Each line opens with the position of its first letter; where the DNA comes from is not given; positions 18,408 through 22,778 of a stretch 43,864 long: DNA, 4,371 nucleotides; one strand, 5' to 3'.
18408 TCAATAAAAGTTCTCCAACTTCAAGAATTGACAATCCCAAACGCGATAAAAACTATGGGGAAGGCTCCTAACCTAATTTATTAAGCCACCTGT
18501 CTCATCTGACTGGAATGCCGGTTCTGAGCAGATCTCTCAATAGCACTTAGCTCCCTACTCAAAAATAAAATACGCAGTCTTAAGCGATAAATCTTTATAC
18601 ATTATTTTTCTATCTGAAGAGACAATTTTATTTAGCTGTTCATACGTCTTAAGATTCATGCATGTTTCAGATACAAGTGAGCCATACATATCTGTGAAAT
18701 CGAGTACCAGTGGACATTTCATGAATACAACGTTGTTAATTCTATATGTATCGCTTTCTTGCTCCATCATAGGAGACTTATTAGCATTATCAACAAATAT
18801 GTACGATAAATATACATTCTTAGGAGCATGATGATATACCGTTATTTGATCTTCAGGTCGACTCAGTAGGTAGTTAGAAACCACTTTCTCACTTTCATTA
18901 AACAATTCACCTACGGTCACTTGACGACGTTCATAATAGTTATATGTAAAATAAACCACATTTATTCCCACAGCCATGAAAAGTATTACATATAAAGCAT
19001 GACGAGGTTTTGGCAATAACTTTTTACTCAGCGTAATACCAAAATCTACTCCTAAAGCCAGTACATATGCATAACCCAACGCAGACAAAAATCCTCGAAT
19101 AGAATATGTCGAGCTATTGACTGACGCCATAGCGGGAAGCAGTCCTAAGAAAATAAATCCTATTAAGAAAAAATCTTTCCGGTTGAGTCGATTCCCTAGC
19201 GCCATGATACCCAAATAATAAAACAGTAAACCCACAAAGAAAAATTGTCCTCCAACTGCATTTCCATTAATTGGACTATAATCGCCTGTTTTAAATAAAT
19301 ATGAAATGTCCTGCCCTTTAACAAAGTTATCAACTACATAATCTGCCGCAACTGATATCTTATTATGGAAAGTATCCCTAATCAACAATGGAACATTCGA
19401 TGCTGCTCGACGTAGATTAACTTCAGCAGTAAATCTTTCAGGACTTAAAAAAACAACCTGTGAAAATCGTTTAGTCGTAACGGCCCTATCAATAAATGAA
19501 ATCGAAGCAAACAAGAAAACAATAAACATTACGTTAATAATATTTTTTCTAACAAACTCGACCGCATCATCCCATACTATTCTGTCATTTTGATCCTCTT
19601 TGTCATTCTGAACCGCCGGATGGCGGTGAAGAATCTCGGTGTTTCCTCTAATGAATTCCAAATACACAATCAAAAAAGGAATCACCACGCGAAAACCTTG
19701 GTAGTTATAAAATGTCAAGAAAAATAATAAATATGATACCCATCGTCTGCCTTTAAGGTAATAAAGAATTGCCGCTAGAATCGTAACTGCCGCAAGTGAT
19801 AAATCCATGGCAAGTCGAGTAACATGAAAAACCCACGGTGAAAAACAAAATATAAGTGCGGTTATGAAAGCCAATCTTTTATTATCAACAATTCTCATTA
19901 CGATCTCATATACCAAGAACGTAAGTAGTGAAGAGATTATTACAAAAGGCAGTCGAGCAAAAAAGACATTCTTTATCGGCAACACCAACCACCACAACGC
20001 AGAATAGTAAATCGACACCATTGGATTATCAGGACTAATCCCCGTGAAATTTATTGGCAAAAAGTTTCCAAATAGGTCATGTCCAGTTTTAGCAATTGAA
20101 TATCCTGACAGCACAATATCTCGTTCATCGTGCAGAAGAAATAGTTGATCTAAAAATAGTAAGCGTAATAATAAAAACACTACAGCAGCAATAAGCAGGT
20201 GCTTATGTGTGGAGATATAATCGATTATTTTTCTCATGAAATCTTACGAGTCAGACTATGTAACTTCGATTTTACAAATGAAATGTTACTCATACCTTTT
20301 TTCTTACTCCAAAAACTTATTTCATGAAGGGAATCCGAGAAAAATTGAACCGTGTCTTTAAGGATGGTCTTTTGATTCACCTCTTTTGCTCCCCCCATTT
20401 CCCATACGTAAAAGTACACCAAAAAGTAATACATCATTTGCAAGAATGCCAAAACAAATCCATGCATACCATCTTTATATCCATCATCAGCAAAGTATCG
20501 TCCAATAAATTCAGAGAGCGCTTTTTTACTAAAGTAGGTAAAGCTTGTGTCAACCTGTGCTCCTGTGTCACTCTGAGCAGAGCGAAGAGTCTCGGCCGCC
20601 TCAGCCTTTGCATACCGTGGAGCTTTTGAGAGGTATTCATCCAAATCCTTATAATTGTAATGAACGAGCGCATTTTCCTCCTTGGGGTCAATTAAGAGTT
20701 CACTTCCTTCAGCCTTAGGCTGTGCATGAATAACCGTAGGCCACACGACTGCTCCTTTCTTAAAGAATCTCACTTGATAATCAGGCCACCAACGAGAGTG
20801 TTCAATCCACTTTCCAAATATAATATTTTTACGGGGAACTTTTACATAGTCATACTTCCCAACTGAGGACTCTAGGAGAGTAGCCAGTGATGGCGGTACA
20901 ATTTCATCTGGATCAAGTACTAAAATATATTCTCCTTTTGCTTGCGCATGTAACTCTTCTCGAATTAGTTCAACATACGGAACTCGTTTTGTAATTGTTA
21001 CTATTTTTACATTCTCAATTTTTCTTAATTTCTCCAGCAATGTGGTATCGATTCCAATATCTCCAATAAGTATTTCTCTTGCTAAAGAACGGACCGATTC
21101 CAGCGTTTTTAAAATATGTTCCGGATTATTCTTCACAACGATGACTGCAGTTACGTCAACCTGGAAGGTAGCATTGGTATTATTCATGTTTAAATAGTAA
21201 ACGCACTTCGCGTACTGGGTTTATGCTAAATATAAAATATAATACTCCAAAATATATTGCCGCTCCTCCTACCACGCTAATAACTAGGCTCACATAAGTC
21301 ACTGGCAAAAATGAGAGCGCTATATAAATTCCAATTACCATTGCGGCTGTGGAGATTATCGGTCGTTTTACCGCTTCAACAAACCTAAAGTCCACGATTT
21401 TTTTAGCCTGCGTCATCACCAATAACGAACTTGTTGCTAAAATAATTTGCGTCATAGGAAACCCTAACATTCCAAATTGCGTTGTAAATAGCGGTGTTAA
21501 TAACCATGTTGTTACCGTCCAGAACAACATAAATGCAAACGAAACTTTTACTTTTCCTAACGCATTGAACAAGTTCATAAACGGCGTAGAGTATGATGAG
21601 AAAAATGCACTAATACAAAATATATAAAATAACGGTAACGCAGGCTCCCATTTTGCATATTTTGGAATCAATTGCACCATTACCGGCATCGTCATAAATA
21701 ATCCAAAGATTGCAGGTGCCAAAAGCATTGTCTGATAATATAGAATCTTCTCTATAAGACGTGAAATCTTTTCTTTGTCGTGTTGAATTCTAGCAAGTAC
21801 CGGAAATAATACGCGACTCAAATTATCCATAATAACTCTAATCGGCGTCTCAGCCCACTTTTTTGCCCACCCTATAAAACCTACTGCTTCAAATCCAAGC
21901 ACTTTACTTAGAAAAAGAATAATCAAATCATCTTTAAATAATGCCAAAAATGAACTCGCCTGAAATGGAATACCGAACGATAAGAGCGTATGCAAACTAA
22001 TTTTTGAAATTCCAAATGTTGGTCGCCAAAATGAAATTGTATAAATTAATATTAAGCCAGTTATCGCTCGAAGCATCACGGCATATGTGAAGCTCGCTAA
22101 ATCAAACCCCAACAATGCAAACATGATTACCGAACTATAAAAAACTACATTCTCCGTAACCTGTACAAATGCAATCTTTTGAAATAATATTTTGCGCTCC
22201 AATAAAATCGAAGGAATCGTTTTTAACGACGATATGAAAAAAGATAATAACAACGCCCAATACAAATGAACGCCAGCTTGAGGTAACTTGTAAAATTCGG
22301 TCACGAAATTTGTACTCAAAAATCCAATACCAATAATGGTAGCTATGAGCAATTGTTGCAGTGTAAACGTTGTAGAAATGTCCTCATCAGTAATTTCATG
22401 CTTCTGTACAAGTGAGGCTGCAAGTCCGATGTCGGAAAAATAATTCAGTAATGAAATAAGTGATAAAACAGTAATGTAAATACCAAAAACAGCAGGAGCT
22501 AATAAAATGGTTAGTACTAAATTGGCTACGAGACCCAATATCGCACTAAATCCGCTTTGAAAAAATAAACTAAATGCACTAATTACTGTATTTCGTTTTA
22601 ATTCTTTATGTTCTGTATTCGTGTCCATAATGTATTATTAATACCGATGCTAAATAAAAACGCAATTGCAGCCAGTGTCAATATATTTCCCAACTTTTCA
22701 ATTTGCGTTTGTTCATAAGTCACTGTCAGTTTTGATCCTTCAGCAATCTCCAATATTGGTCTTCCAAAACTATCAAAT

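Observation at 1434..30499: Thirteen GT-C-fold transferases with one polyprenyl-P-sugar synthase: candidate extracytoplasmic glycan assembly line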

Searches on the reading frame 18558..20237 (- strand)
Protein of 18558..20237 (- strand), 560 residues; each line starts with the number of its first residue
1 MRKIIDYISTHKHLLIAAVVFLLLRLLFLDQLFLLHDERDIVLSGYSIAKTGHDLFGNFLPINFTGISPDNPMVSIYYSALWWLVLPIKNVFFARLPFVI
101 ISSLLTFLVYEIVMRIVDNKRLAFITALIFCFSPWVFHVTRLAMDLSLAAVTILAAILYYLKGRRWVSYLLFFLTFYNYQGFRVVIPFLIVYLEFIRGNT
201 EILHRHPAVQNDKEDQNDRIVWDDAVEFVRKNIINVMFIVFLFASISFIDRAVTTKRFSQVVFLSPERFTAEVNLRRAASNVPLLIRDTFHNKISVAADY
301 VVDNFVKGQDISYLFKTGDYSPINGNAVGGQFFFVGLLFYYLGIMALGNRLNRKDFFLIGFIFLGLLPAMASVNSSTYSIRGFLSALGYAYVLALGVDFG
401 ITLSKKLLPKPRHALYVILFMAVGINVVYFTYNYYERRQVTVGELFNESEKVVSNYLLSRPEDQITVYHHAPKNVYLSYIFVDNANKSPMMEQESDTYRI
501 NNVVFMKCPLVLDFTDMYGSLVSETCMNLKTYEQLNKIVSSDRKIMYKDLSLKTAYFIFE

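Call 4: search_protein_families(library=pfam, proteins=[window:18558-20237:-], max_evalue=0.01)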
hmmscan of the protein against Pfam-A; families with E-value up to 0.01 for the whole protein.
window:18558-20237:- (560 aa): 2 families
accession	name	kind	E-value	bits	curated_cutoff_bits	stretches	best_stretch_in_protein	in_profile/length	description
PF09852.15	DUF2079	-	0.0014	18.3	28.2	1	73-262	41-203/459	Predicted membrane protein (DUF2079)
PF13231.12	PMT_2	-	0.0018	19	26.1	1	71-173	2-107/160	Dolichyl-phosphate-mannose-protein mannosyltransferase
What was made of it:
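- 18555..20237 (-): GT-C, set A, 560 aa. Sub-threshold DUF2079 and PMT_2 hits (call 4).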

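Call 7: search_protein_families(library=ncbifam, proteins=[window:18558-20237:-], max_evalue=0.1)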
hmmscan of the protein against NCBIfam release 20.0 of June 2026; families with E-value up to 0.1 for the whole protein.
window:18558-20237:- (560 aa): 0 families

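Call 26: search_protein_families(library=pfam, proteins=[window:18558-20237:-], max_evalue=10)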
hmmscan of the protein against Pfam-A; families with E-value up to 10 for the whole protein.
window:18558-20237:- (560 aa): 4 families
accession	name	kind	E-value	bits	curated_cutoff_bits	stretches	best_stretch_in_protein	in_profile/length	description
PF09852.15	DUF2079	-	0.0014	18.3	28.2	1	73-262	41-203/459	Predicted membrane protein (DUF2079)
PF13231.12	PMT_2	-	0.0018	19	26.1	1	71-173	2-107/160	Dolichyl-phosphate-mannose-protein mannosyltransferase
PF03779.20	SPW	-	0.018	15.9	31.5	1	122-172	5-58/93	SPW repeat domain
PF14143.11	YrhC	-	0.7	10.5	27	1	224-256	33-65/72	YrhC-like protein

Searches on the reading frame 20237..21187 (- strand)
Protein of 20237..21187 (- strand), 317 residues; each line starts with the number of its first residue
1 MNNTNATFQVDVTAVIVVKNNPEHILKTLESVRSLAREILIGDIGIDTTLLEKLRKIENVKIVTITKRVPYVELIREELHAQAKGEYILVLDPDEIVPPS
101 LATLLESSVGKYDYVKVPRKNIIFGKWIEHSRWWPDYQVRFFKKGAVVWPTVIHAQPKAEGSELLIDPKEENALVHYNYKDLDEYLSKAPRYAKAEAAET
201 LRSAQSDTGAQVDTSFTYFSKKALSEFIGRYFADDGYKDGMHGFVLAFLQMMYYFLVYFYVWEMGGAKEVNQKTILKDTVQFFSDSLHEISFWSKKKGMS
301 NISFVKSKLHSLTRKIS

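Call 4: search_protein_families(library=pfam, proteins=[window:20237-21187:-], max_evalue=0.01)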
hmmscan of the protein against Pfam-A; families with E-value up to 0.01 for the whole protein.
window:20237-21187:- (317 aa): 1 family
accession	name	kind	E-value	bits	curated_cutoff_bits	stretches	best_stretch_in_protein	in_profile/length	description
PF00535.33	Glycos_transf_2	-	9.1e-07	29.4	23.3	1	14-143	2-139/168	Glycosyl transferase family 2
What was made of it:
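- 20234..21187 (-): GT2 with one C-terminal hydrophobic segment (GT2d). Glycos_transf_2 9e-7 (call 4).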

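Call 31: search_protein_families(library=ncbifam, proteins=[window:20237-21187:-], max_evalue=0.001)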
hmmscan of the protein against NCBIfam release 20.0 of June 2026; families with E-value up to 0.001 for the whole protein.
window:20237-21187:- (317 aa): 0 families
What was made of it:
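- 20234..21187 (-): No NCBIfam hit (call 31).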

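Call 33: search_solved_structures(query=window:20237-21187:-, max_evalue=0.01)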
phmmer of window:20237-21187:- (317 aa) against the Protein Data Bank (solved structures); distinct sequences matched with E-value up to 0.01: 1.
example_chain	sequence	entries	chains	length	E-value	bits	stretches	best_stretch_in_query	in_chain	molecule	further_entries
22ao_A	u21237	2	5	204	0.0011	21.5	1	12-159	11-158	GmaR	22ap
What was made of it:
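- Tried and rejected: It has only a weak GT2 hit, no NCBIfam hit, and GmaR as its best PDB hit (calls 4, 31, 33).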

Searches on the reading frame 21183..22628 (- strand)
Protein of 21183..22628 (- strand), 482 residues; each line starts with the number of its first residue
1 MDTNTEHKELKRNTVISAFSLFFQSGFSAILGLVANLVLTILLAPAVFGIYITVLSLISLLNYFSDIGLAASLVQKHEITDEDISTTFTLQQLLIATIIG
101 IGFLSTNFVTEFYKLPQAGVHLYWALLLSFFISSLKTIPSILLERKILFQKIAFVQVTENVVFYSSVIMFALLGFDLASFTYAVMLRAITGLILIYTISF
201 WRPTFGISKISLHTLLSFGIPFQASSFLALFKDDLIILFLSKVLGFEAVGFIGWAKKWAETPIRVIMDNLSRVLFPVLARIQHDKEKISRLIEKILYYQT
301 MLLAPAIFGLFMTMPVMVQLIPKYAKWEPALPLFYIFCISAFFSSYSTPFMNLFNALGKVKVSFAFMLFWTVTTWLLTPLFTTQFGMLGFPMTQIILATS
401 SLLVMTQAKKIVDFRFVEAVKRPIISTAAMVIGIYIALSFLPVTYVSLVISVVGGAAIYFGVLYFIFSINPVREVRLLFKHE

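Call 4: search_protein_families(library=pfam, proteins=[window:21183-22628:-], max_evalue=0.01)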
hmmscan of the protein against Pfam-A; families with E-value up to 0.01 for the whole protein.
window:21183-22628:- (482 aa): 2 families
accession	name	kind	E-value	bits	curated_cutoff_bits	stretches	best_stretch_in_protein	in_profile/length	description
PF13440.11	Polysacc_synt_3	-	1.1e-46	159.8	23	1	38-321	1-283/293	Polysaccharide biosynthesis protein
PF01943.22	Polysacc_synt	-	6.1e-23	82.1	28.2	1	18-282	5-274/274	Polysaccharide biosynthesis protein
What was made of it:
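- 21180..22628 (-): Wzx/MOP-family flippase. Polysacc_synt_3 1e-46 (call 4).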

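Call 31: search_protein_families(library=ncbifam, proteins=[window:21183-22628:-], max_evalue=0.001)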
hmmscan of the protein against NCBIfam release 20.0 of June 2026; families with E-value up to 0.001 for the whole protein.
window:21183-22628:- (482 aa): 3 families
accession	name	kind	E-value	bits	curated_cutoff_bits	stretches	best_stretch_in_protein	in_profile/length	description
NF007773.0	PRK10459.1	equivalog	1.9e-39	136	273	1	29-472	22-467/492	MOP flippase family protein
NF058658.1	Oglyco_Wzx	exception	6.2e-36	124.4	720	1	8-468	4-465/478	O-glycosylation flippase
NF047674.1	TeichurnBiosyTuaB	equivalog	6.4e-20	71.6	580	1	30-463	24-466/469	teichuronic acid biosynthesis protein TuaB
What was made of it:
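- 21180..22628 (-): MOP flippase and O-glycosylation flippase NCBIfam hits, below their cutoffs (call 31).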
